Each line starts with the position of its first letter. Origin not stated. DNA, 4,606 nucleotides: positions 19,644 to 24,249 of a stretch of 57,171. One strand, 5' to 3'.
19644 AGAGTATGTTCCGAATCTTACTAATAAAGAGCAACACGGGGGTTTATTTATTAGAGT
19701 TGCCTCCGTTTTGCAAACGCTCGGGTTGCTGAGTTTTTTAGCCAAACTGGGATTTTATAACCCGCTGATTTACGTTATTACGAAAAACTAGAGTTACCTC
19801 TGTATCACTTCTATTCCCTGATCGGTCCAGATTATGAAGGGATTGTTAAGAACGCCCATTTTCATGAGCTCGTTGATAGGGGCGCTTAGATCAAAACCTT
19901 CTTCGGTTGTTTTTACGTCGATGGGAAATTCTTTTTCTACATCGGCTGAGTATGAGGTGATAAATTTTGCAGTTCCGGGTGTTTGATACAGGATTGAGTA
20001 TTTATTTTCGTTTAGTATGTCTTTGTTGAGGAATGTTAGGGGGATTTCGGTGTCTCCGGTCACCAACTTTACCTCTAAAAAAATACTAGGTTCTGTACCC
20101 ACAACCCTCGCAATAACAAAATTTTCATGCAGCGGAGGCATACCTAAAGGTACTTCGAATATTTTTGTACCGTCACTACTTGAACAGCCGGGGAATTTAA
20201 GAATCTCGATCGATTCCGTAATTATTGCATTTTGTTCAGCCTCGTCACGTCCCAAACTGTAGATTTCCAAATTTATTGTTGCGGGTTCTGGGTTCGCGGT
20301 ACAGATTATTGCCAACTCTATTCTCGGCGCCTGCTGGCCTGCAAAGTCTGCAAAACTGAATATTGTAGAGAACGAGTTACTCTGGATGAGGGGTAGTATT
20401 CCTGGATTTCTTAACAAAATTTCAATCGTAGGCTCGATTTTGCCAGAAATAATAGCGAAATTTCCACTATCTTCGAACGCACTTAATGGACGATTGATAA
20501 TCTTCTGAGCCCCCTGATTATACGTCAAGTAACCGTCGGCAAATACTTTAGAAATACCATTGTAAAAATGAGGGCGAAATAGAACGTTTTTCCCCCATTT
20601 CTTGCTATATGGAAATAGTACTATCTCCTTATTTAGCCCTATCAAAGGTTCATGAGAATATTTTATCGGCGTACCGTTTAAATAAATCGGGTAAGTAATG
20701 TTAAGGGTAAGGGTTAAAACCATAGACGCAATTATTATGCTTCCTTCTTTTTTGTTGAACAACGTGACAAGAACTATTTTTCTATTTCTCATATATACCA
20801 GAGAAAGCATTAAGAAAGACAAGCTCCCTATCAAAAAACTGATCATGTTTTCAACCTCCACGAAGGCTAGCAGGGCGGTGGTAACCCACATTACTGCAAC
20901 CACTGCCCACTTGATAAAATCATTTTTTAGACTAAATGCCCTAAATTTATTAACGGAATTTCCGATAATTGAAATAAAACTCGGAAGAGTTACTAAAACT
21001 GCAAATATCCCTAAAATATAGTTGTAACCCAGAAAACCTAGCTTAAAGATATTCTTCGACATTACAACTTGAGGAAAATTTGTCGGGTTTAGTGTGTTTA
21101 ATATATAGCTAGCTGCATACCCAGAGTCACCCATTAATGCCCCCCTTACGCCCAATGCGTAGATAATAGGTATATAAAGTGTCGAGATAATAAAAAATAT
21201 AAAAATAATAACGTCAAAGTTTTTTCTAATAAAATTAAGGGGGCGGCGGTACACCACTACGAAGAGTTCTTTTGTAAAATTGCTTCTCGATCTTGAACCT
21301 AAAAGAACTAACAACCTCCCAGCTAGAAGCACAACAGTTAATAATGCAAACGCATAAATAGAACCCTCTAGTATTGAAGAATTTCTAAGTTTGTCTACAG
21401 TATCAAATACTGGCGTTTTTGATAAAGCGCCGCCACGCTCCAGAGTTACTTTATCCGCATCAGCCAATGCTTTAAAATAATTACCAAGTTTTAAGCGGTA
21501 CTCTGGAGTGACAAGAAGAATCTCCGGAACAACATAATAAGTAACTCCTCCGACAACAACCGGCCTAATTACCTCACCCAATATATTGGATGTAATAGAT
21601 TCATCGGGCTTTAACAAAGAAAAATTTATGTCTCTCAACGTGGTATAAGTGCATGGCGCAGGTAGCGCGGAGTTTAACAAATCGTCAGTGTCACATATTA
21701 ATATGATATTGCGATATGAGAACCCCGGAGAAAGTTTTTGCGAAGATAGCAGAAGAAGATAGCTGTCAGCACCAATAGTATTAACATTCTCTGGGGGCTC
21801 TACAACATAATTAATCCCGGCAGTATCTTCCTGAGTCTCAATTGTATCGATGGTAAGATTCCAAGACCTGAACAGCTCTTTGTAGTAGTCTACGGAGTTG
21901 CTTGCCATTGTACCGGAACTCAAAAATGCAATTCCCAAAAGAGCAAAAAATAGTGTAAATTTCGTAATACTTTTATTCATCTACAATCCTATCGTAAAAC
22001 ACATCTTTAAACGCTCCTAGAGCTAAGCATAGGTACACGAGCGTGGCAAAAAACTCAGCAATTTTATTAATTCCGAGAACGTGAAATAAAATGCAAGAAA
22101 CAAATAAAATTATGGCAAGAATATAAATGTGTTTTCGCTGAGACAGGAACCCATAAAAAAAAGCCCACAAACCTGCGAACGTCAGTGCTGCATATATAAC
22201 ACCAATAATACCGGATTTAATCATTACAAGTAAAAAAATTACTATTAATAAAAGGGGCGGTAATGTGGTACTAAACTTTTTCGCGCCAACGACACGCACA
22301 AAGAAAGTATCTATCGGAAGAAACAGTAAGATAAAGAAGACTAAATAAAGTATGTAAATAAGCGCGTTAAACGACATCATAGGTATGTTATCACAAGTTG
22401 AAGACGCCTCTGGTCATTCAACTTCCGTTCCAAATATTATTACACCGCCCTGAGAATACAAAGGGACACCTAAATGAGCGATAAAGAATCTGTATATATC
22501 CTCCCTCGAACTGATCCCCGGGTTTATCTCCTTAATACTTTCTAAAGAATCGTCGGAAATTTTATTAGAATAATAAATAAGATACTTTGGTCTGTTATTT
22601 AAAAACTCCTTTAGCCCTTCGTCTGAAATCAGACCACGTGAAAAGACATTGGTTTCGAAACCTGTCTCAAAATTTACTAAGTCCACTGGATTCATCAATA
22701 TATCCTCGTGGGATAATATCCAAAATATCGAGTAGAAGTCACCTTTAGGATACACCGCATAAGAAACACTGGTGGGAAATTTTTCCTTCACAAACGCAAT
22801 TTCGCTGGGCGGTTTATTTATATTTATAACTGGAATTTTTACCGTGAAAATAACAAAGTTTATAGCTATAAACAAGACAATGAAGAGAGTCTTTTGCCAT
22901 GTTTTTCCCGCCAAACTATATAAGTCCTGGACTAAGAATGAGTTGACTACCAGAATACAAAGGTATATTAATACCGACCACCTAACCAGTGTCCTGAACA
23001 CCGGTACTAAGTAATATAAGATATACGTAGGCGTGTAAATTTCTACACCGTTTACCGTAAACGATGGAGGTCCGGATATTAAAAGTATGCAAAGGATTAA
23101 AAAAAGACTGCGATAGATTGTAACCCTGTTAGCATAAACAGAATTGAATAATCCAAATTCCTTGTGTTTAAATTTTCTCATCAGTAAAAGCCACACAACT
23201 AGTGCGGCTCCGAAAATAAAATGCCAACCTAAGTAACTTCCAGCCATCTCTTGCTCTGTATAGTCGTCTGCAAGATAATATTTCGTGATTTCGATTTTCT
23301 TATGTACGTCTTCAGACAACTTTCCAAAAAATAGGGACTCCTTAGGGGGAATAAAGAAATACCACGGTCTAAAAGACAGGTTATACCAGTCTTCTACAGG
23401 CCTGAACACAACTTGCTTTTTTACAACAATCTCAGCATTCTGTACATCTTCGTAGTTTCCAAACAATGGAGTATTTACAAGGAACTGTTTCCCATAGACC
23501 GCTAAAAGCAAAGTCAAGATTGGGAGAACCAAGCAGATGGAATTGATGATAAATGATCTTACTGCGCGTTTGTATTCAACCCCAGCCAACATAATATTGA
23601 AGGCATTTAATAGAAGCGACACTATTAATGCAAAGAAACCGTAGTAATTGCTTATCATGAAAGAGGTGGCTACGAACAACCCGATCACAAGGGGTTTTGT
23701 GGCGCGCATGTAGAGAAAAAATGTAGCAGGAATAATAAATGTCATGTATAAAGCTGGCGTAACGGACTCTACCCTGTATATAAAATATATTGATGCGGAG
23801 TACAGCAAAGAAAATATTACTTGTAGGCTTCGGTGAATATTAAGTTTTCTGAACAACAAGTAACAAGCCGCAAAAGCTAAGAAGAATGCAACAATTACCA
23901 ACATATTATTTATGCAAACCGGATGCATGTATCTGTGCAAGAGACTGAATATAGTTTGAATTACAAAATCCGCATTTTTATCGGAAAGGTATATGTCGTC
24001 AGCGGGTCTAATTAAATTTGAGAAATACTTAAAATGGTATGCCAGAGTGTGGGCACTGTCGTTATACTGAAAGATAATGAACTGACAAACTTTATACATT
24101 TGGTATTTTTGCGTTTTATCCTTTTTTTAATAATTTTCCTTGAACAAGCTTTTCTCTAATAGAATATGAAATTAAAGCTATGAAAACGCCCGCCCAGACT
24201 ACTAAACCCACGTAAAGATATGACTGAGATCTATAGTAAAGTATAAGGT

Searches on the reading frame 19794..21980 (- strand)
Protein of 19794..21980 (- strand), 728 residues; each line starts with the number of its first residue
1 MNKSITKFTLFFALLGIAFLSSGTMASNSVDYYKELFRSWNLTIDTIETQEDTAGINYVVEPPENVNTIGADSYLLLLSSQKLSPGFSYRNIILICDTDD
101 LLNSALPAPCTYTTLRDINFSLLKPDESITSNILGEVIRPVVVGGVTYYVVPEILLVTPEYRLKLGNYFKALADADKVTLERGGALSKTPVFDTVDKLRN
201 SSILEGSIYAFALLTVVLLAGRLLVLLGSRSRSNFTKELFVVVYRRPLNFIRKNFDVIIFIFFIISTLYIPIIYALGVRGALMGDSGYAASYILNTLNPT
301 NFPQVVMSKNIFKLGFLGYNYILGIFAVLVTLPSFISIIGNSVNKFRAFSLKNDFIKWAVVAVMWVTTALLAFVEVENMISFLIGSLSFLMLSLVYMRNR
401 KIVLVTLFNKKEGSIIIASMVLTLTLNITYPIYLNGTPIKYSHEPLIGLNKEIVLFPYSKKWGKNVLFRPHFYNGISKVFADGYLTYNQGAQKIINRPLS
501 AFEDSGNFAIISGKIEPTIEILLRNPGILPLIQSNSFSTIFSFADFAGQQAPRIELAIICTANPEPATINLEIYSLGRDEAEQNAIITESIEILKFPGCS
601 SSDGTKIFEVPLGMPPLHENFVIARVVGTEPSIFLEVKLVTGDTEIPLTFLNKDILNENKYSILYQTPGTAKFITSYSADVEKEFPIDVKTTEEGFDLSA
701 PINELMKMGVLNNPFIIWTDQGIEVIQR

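Call 6: search_protein_families(library=pfam, proteins=[window:19794-21980:-], max_evalue=0.01)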
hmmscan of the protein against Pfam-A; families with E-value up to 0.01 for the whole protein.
window:19794-21980:- (728 aa): 0 families

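Call 82: search_protein_families(library=ncbifam, proteins=[window:19794-21980:-], max_evalue=0.00001)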
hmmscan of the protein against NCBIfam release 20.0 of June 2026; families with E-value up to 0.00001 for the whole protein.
window:19794-21980:- (728 aa): 0 families

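Call 104: search_protein_representatives(protein=window:19794-21980:-)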
Query: 728 residues. Proteins with E-value up to 0.001 (for the whole library): 82; up to 1e-10: 70; up to 1e-30: 34. The best 82 are listed.
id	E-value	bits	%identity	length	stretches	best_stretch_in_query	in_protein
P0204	0.0e+00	1594.7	100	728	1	1-728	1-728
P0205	4.6e-196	669.7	44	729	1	14-728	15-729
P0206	1.1e-156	539.6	39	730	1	4-728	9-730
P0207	1.0e-138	480.1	38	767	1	16-727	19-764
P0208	5.9e-124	431.4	34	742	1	19-728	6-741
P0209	8.8e-119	414.3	36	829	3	13-577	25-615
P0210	9.4e-118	410.9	34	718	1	10-727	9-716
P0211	3.9e-111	389.0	37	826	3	12-579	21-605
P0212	2.0e-101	356.9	37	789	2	131-726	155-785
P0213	3.8e-90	319.6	38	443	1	297-727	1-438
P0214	2.3e-54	201.4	26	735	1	16-725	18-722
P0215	7.3e-50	186.5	26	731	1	13-721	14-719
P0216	6.0e-45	170.3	27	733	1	14-720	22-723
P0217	4.5e-44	167.4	27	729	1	10-720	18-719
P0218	1.9e-43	165.3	28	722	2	87-722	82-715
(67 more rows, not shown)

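Call 106: search_protein_families(library=pfam, alignment_id=A7, max_evalue=0.01)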
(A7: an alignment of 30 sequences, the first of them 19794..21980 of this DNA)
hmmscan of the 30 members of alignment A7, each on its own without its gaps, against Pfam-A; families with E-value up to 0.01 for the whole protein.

A. member 1, window:19794-21980:- (728 aa): 0 families

B. families by the number of members that match (of 30 scanned): 0 families

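Call 108: search_solved_structures(query=A7, max_evalue=1)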
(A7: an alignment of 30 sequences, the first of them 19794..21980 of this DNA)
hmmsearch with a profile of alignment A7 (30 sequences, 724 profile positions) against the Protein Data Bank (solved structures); distinct sequences matched with E-value up to 1: 2.
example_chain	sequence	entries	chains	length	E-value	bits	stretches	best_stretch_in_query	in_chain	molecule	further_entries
6b87_A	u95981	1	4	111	0.25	12.9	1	202-273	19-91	TMHC2_E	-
9nxc_H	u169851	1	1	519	0.79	11.2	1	350-439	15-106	Maltose/maltodextrin transport system permease protein MalF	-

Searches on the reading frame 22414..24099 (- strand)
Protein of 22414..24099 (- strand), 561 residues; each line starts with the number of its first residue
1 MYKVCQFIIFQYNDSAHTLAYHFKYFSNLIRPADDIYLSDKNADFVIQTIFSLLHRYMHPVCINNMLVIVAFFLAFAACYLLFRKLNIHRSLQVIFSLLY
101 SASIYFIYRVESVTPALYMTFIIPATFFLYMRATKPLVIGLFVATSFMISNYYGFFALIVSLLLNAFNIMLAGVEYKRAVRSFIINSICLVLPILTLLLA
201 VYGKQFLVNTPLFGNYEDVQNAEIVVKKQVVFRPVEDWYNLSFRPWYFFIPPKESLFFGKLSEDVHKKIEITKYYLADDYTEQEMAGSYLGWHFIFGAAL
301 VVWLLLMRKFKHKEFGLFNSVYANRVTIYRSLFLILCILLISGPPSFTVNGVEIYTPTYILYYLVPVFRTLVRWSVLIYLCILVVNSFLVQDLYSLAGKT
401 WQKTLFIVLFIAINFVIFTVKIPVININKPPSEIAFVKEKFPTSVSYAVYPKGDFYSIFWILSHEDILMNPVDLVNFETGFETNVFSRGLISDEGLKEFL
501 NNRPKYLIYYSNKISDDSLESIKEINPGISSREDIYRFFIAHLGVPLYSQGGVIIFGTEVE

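Call 6: search_protein_families(library=pfam, proteins=[window:22414-24099:-], max_evalue=0.01)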
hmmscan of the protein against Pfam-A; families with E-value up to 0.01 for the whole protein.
window:22414-24099:- (561 aa): 0 families

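Call 45: find_homologous_proteins(query=window:22414-24099:-)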
Query window:22414-24099:- (561 aa): 78 proteins with E <= 0.001 among 8000 candidates.
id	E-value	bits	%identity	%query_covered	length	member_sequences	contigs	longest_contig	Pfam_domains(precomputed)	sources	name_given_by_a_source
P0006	0.0e+0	1246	100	100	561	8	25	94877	-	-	-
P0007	8.6e-179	614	51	99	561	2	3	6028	-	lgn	-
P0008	1.0e-173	597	51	98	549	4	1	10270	-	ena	-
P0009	2.6e-172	592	51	98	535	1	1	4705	-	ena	-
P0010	3.0e-171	589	51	96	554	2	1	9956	-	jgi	-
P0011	3.0e-171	589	50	96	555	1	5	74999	-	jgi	-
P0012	6.2e-170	585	50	96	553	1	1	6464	-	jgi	-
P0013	1.7e-169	583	53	90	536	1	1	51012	-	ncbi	-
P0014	4.7e-169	582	51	96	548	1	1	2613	-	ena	-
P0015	3.8e-168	579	52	89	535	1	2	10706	-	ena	-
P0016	1.0e-167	577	49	97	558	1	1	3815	-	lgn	-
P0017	1.7e-167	576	50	96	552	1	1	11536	-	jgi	jgi:hypothetical protein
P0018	3.2e-167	576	49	99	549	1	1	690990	-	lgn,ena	-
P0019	7.5e-167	574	52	89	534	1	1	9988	-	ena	-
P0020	7.7e-167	574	51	96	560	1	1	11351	-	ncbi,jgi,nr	ncbi:hypothetical protein K0B04_03675 [Patescibacteria group bacterium]|nr:hypothetical protein [Pat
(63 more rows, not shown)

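Call 70: predict_structure(alignment_id=A5)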
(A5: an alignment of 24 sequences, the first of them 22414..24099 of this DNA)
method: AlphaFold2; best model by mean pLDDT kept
length: 561 residues; sequences in the alignment: 24
mean_pLDDT: 79.6   pTM: 0.81
mean pLDDT of the five models: 79.6, 76.7, 75.6, 75.4, 72.2
residues with pLDDT >= 90: 214; 70-90: 210; 50-70: 93; < 50: 44
segments of 3 or more residues with pLDDT < 50: 32-41, 214-240, 366-369
pLDDT, mean of each block of 10 residues (from residue 1): 75 62 65 44 73 81 90 98 97 97 89 86 97 95 93 90 92 88 94 88 67 43 31 37 71 85 81 59 63 94 96 94 96 91 70 72 53 82 97 94 95 90 78 80 79 61 63 62 80 89 87 82 87 93 91 81 34
secondary structure, 60 per line:
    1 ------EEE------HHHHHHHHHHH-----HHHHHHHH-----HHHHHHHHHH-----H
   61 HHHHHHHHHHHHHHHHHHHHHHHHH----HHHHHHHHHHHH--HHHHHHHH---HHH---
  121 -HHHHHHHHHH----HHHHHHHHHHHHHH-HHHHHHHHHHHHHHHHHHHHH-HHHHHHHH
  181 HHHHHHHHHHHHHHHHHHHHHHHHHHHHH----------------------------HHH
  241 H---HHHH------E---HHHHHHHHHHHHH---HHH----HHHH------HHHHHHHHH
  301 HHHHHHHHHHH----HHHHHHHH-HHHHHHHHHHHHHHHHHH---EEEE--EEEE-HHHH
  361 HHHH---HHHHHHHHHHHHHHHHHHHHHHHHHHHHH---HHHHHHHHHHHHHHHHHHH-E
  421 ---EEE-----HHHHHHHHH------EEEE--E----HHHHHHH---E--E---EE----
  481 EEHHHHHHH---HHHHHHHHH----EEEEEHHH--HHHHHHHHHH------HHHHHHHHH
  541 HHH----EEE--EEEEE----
elements in order: E7-9 H16-26 H32-39 H45-54 H60-85 H90-101 H104-111 H122-131 H136-149 H151-171 H173-209 H238-241 H245-248 H259-271 H282-285 H292-311 H316-323 H325-342 E346-349 E352-355 H357-364 H368-396 H400-418 E424-426 H432-440 E447-450 H458-464 H483-489 H493-501 E506-510 H516-525 H532-543 E548-550 E553-557

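Call 72: fold_search(model_id=the predicted structure, library=pdb)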
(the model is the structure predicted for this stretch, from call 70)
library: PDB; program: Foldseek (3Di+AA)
matches with E <= 10: 120; with E <= 0.001: 1
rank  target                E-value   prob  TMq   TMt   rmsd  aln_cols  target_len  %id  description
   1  6ezn_F                2.6e-04  1.00  0.42  0.38  14.7       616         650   13  Cryo-EM structure of the yeast oligosaccharyltransferase (OST) complex (released 2018-01-17)
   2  8age_A                2.0e-03  1.00  0.44  0.40  12.5       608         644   12  Structure of yeast oligosaccharylransferase complex with acceptor peptide bound (released 2022-12-07)
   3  7zlh_A                3.3e-03  0.99  0.27  0.25  14.8       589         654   13  Cryo-EM structure of C-mannosyltransferase CeDPY19, in apo state, bound to CMT2-Fab and anti-Fab nanobody (released 2023-01-11)
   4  7zli_A                5.5e-03  0.99  0.33  0.30  14.1       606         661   13  Cryo-EM structure of C-mannosyltransferase CeDPY19, in complex with Dol25-P-Man and bound to CMT2-Fab and anti-Fab nan (released 2023-01-11)
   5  3waj                  6.3e-03  1.00  0.36  0.28  17.4       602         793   10  Crystal structure of the Archaeoglobus fulgidus oligosaccharyltransferase (O29867_ARCFU) complex with Zn and sulfate (released 2013-10-30)
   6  7zlg_A                1.0e-02  0.98  0.29  0.26  15.1       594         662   13  Cryo-EM structure of C-mannosyltransferase CeDPY19, in complex with acceptor peptide and bound to CMT2-Fab and anti-Fa (released 2023-01-11)
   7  6gxc_A                1.4e-02  1.00  0.38  0.32  12.7       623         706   13  Bacterial oligosaccharyltransferase PglB in complex with an inhibitory peptide and a reactive lipid-linked oligosaccha (released 2018-11-14)
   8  5gmy_A                1.6e-02  0.94  0.29  0.21  22.4       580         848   12  Crystal structure of the Archaeoglobus fulgidus oligosaccharyltransferase (O29867_ARCFU) tethered with an acceptor pep (released 2017-02-01)
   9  6wby                  1.8e-02  1.00  0.42  0.22   9.3       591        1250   11  Single-Particle Cryo-EM Structure of Arabinofuranosyltransferase AftD from Mycobacteria, Mutant R1389S Class 2 (released 2020-05-13)
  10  3wak                  2.4e-02  0.99  0.37  0.26  16.4       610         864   11  Crystal structure of the Archaeoglobus fulgidus oligosaccharyltransferase (O29867_ARCFU) in the apo form (released 2013-10-30)
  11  6s7o_A                2.5e-02  0.98  0.35  0.32  15.9       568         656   11  Cryo-EM structure of human oligosaccharyltransferase complex OST-A (released 2019-12-18)
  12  8b6l_I                3.2e-02  0.98  0.35  0.30  18.8       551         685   11  Subtomogram average of the human Sec61-TRAP-OSTA-translocon (released 2022-12-07)
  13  7e9s_A                3.4e-02  0.96  0.33  0.23  19.7       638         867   11  Archaeal oligosaccharyltransferase AglB from Archaeoglobus fulgidus in complex with an inhibitory peptide and a dolich (released 2021-09-08)
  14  9n9j_I                5.4e-02  0.96  0.36  0.31  18.2       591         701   11  Structure of a GRP94 folding intermediate engaged with a CCDC134- and FKBP11-bound secretory translocon (released 2025-11-19)
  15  9s6s_A                7.3e-02  0.97  0.35  0.36   9.8       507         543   10  Ternary cryo-EM structure of human ALG9 with Dol25-PP-GlcNAc2Man6, Dol25-P-Man and Fab (released 2026-03-18)
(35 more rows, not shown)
